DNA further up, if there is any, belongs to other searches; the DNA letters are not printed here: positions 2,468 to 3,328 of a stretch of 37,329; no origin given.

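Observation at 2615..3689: Phage-borne Panacea (DUF4065) antitoxin-like gene coupled to an unrecognised two-TM protein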

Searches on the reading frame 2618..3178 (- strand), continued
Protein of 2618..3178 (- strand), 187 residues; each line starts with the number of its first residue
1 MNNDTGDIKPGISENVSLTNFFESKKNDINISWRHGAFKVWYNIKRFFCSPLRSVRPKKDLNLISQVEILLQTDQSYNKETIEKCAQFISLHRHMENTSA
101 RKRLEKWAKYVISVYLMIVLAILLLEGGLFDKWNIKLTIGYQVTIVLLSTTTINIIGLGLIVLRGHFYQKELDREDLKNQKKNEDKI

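Call 39: find_homologous_proteins(query=A2, max_evalue=0.001)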
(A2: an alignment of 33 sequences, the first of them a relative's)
Query A2 (33 sequences) (112 aa, profile of the alignment): 697 proteins with E <= 0.001 among 2835 candidates; the best 120 are listed.
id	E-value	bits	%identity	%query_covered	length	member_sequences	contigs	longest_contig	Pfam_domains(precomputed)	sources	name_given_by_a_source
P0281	7.9e-37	144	53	94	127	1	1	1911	-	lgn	-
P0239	9.9e-37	143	100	100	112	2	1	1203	-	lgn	-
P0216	3.8e-36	141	57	71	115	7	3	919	-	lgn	-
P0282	1.0e-35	140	59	82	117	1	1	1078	-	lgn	-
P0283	1.8e-35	139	50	88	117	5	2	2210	-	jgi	jgi:type IV secretory pathway TrbL component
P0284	2.1e-35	139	50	96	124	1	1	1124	-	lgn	-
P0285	2.5e-35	139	56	87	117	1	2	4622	-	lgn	-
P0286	3.3e-35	138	54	88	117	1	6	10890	-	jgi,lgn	jgi:hypothetical protein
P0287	4.9e-35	138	56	80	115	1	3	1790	-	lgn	-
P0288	5.5e-35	138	55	72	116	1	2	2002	-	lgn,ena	-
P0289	6.0e-35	137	51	99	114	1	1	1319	-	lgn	-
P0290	8.5e-35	137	55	86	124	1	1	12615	-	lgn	-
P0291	9.9e-35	137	53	99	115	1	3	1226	-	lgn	-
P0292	1.0e-34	137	56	72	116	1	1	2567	-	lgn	-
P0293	1.0e-34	137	49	96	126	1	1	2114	-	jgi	-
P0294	1.1e-34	137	54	71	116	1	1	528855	-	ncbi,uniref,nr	ncbi:hypothetical protein [Reichenbachiella versicolor]|uniref:hypothetical protein n=1 Tax=Reichenb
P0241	1.5e-34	136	54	81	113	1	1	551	-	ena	-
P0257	3.6e-34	135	53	97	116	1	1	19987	-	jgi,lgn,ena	-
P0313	5.0e-33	131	55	82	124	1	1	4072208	-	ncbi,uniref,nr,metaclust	ncbi:hypothetical protein ATE47_04240 [Chryseobacterium sp. IHB B 17019]|uniref:hypothetical protein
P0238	6.4e-33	131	59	78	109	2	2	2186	-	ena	-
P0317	9.5e-33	130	52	79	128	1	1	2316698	-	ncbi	ncbi:hypothetical protein [Chryseobacterium wanjuense]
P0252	1.1e-32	130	49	91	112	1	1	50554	-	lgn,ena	-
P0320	1.7e-32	130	49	86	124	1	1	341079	-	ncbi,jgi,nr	ncbi:MAG: hypothetical protein K0Q79_321 [Flavipsychrobacter sp.]|jgi:hypothetical protein|nr:hypoth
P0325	2.9e-32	129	46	91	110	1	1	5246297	-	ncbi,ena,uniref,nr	ncbi:hypothetical protein [Labilibaculum manganireducens]|uniref:hypothetical protein n=1 Tax=Labili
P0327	3.0e-32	129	46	80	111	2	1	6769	-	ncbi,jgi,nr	ncbi:MAG: hypothetical protein LBQ73_09150 [Tannerellaceae bacterium]|jgi:hypothetical protein|nr:hy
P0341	5.6e-31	125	55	77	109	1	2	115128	-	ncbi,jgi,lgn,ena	jgi:uncharacterized membrane protein YkgB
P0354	2.9e-30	122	46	84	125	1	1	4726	-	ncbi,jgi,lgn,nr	ncbi:MAG: hypothetical protein LBQ74_17765 [Prevotella sp.]|jgi:hypothetical protein|nr:hypothetical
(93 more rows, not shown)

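Call 40: search_dna_similar(query=window:2618-3178:-, collection=phages, mode=protein, max_evalue=0.01, max_rows=30)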
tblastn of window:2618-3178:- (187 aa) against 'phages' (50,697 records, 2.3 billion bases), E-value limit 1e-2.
No match.

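Call 41: search_dna_similar(query=P0252, collection=phages, mode=protein, max_evalue=1, max_rows=30)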
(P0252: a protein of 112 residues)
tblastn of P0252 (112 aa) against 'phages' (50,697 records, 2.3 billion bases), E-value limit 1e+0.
No match.

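Call 44: search_dna_similar(query=P0252, collection=plasmids, mode=protein, max_evalue=10, max_rows=30)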
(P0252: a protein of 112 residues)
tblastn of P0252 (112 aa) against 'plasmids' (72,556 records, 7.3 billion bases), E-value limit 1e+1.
No match.

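Call 61: find_encoding_contigs(protein=P0294, flank=2500, max_places=1)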
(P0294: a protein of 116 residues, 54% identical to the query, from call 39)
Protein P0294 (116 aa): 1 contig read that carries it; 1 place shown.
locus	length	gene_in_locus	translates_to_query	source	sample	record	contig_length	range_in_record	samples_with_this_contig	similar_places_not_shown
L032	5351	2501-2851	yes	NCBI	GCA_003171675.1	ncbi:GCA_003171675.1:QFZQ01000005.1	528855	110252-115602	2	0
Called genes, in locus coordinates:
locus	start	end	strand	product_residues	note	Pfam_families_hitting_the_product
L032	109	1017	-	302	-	PF07751:Abi_2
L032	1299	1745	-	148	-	PF13673:Acetyltransf_10, PF00583:Acetyltransf_1, PF13508:Acetyltransf_7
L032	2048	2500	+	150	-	PF13274:SocA_Panacea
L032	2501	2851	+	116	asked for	-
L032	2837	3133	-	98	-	-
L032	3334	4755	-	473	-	PF02646:RmuC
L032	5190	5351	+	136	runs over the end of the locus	PF01797:Y1_Tnp (weak)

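Call 62: find_encoding_contigs(protein=P0313, flank=2500, max_places=1)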
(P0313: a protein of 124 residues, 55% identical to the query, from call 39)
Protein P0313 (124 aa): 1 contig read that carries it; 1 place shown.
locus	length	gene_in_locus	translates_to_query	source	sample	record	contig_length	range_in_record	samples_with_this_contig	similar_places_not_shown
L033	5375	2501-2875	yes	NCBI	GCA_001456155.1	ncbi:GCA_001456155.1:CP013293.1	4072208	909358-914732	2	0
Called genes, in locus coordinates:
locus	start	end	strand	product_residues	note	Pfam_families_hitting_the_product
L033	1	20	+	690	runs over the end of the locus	PF00657:Lipase_GDSL, PF13472:Lipase_GDSL_2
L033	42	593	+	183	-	PF05105:Phage_holin_4_1 (weak)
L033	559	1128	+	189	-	-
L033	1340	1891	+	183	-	PF00182:Glyco_hydro_19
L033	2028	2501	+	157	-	PF13274:SocA_Panacea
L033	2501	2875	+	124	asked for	-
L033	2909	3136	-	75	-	-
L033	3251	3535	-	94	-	-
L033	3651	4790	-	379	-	PF00589:Phage_integrase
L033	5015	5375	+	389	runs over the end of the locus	PF22020:RlmL_1st, PF02926:THUMP, PF01170:UPF0020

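Call 63: find_related_loci(query=A1, collection=viral_contigs, flank=6000)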
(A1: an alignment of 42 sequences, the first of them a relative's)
Query A1 (187 aa) in viral_contigs; peptide patterns used: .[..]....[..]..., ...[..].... (x = any residue, [..] = any of these).
75 stretches matched a pattern; 68 encode a relative of the query (tblastn E <= 1e-3); 67 distinct loci.
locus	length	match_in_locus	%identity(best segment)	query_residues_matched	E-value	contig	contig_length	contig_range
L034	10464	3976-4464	46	16-175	2e-38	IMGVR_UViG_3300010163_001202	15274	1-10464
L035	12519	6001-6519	42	12-186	6e-37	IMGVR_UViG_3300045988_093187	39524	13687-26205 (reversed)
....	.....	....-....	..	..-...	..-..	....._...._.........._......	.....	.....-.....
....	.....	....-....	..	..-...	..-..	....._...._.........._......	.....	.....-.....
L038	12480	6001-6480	47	19-182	2e-34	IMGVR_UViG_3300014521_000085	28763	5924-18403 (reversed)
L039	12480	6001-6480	47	19-182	2e-34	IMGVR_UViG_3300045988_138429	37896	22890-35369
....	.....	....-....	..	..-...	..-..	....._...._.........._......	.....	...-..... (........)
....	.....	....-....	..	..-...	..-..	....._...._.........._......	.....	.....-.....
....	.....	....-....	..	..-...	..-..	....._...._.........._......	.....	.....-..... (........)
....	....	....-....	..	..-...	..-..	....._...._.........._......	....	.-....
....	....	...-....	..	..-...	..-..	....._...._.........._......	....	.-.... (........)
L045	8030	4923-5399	41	24-176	3e-32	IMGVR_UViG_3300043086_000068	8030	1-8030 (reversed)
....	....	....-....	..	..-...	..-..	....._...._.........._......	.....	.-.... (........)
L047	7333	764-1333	38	2-176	4e-32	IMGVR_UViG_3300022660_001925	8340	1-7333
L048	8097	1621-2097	43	20-186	2e-32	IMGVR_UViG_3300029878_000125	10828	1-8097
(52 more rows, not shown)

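Call 70: search_protein_families(library=pfam, alignment_id=A1, max_evalue=0.1)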
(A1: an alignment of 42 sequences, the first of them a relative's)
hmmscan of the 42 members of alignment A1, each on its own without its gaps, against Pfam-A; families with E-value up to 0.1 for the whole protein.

A. member 1, P0001 (187 aa): 0 families

B. families by the number of members that match (of 42 scanned): 26 families (the first 25 are shown)
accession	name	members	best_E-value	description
PF11188.13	DUF2975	5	0.00088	Protein of unknown function (DUF2975)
PF00122.25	E1-E2_ATPase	5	0.019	E1-E2 ATPase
PF07787.17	TMEM43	4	0.0012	Transmembrane protein 43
PF06664.17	WLS-like_TM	2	0.0067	Wntless-like, transmembrane domain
PF08395.17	7tm_7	2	0.011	7tm Chemosensory receptor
PF23396.1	DUF7103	2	0.042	Family of unknown function (DUF7103)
PF19389.4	DUF5964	1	0.0083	Family of unknown function (DUF5964)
PF13038.11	DUF3899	1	0.013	Domain of unknown function (DUF3899)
PF13750.12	Big_3_3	1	0.014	Bacterial Ig-like domain (group 3)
PF06781.17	CrgA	1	0.016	Cell division protein CrgA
PF12113.13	SVM_signal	1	0.016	SVM protein signal sequence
PF01105.29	EMP24_GP25L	1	0.019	emp24/gp25L/p24 family/GOLD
PF24097.1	TMD_POM152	1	0.023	Nucleoporin POM152, N-terminal transmembrane domain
PF03605.20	DcuA_DcuB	1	0.026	Anaerobic c4-dicarboxylate membrane transporter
PF20394.4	DUF6688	1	0.032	DUF6688 N-terminal domain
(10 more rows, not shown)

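Call 73: fold_search(model_id=the predicted structure, library=viral)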
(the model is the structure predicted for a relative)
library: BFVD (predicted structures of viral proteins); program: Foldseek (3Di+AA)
matches with E <= 10: 20; with E <= 0.001: 0
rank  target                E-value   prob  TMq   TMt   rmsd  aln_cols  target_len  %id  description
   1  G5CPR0                6.8e-01  0.10  0.18  0.06  31.2       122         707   16  Phosphoprotein [Henipavirus hendraense]
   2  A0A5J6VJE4            1.5e+00  0.14  0.31  0.31  23.1       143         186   22  Uncharacterized protein [Megaviridae environmental sample]
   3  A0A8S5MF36            3.7e+00  0.06  0.16  0.15  18.3        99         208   10  Uncharacterized protein [Siphoviridae sp. ctYh54]
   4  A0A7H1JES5            3.7e+00  0.03  0.15  0.03  21.7       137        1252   14  (no name in the UniProt tables at hand)
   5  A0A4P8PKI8            4.5e+00  0.06  0.31  0.22  20.4       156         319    9  DNA pilot protein [Blackfly microvirus SF02]
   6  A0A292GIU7            5.2e+00  0.03  0.23  0.09  37.2       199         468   12  (no name in the UniProt tables at hand)
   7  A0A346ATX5            5.2e+00  0.02  0.18  0.14  17.1       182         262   11  (no name in the UniProt tables at hand)
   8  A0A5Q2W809            5.2e+00  0.02  0.17  0.04  27.0       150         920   16  (no name in the UniProt tables at hand)
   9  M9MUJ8                6.0e+00  0.06  0.28  0.45   8.4       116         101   16  (no name in the UniProt tables at hand)
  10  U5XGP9                6.5e+00  0.04  0.18  0.26  20.5        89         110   18  (no name in the UniProt tables at hand)
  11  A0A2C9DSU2            6.5e+00  0.03  0.10  0.11  12.3        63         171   17  Uncharacterized protein [Western grey kangaroopox virus]
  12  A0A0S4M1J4            6.5e+00  0.02  0.14  0.19  27.9       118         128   13  Uncharacterized protein (Fragment) [Badnavirus PYMoV-Thamai]
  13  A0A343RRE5            7.4e+00  0.02  0.22  0.16  23.9       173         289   10  (no name in the UniProt tables at hand)
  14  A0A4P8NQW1            8.0e+00  0.02  0.24  0.12  24.8       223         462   11  (no name in the UniProt tables at hand)
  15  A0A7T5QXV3            8.6e+00  0.01  0.07  0.11  20.3        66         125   15  Uncharacterized protein [Cronobacter phage A24]
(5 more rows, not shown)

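Call 79: search_solved_structures(query=A1, max_evalue=1)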
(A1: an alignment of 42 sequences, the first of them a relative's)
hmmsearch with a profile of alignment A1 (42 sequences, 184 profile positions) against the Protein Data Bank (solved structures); distinct sequences matched with E-value up to 1: 0.
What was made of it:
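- Tried and rejected: A profile search of PDB found nothing (call 79).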

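Call 80: list_cluster_members(proteins=[P0294, P0313, P0325, P0317, P0320, P0327, P0354, P0341, P0283, P0001])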
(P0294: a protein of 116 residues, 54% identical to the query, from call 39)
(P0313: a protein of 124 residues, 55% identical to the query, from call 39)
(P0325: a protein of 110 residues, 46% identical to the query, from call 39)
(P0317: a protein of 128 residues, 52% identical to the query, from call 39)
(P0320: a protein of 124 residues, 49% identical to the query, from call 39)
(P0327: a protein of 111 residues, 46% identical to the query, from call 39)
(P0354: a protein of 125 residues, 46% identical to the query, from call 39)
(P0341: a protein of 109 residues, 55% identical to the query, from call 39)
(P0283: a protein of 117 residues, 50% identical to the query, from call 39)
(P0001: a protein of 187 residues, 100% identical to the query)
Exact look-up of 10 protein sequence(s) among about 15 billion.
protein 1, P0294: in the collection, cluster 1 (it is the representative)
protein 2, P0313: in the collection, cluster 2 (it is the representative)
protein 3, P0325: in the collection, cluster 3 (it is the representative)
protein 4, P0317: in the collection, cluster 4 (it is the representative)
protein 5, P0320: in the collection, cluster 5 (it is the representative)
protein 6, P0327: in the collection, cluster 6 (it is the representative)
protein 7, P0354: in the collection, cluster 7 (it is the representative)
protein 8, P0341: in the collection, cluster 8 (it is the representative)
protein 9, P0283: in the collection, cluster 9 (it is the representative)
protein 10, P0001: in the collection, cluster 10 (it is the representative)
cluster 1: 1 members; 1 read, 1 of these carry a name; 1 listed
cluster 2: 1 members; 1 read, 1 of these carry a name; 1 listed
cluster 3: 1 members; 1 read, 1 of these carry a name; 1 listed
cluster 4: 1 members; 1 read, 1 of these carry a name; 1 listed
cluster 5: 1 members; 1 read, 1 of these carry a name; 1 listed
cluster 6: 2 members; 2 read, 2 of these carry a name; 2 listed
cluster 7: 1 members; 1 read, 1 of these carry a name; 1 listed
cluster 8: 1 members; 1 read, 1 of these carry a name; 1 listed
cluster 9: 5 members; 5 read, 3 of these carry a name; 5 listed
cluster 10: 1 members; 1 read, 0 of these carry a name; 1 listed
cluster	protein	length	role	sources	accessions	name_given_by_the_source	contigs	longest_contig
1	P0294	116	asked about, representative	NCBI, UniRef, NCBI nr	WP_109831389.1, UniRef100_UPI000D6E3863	hypothetical protein [Reichenbachiella versicolor] | hypothetical protein n=1 Tax=Reichenbachiella versicolor TaxID=1821036 RepID=UPI000D6E3863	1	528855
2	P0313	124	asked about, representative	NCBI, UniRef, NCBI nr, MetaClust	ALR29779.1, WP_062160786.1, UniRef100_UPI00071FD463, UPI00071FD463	hypothetical protein ATE47_04240 [Chryseobacterium sp. IHB B 17019] | hypothetical protein n=1 Tax=Chryseobacterium sp. IHB B 17019 TaxID=1721091 ... | hypothetical protein [Chryseobacterium sp. IHB B 17019]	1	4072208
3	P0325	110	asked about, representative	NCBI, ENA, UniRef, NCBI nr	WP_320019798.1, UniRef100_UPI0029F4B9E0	hypothetical protein [Labilibaculum manganireducens] | hypothetical protein n=1 Tax=Labilibaculum manganireducens TaxID=1940525 ...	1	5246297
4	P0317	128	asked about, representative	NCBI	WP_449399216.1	hypothetical protein [Chryseobacterium wanjuense]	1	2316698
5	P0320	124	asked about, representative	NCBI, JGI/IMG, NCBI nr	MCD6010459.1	MAG: hypothetical protein K0Q79_321 [Flavipsychrobacter sp.] | hypothetical protein | hypothetical protein [Flavipsychrobacter sp.]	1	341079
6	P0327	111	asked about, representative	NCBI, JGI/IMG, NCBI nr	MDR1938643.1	MAG: hypothetical protein LBQ73_09150 [Tannerellaceae bacterium] | hypothetical protein | hypothetical protein [Tannerellaceae bacterium]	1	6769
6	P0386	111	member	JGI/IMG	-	hypothetical protein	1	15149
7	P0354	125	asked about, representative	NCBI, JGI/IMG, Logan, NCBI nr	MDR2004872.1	MAG: hypothetical protein LBQ74_17765 [Prevotella sp.] | hypothetical protein | hypothetical protein [Prevotella sp.]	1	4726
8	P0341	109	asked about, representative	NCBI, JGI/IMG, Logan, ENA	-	uncharacterized membrane protein YkgB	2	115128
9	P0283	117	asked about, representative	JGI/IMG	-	type IV secretory pathway TrbL component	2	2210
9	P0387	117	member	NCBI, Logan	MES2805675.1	MAG: hypothetical protein V4652_08935 [Bacteroidota bacterium]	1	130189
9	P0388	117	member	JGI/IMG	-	type IV secretory pathway TrbL component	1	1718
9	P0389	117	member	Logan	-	-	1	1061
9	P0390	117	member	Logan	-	-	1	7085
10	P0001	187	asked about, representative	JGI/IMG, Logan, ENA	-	-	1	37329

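Call 86: find_encoding_contigs(protein=P0001, flank=4000, max_places=3)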
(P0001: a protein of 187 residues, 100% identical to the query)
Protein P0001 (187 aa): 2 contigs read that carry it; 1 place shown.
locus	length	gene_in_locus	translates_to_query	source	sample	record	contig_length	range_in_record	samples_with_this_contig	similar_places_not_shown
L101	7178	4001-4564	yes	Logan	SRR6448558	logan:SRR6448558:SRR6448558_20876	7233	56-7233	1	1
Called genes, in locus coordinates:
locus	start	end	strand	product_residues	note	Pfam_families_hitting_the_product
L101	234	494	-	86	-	-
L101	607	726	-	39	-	-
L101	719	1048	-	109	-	-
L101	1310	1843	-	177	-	-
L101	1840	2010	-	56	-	-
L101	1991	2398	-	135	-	-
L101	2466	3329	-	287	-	-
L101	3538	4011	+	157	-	PF13274:SocA_Panacea (faint)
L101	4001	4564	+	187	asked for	-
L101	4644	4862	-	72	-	-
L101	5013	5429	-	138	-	-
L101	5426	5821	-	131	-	PF08291:Peptidase_M15_3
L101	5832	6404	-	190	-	PF05105:Phage_holin_4_1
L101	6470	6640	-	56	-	-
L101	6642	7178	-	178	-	?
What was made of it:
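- Checked: An independent gene caller makes the same two calls on another contig (call 86).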
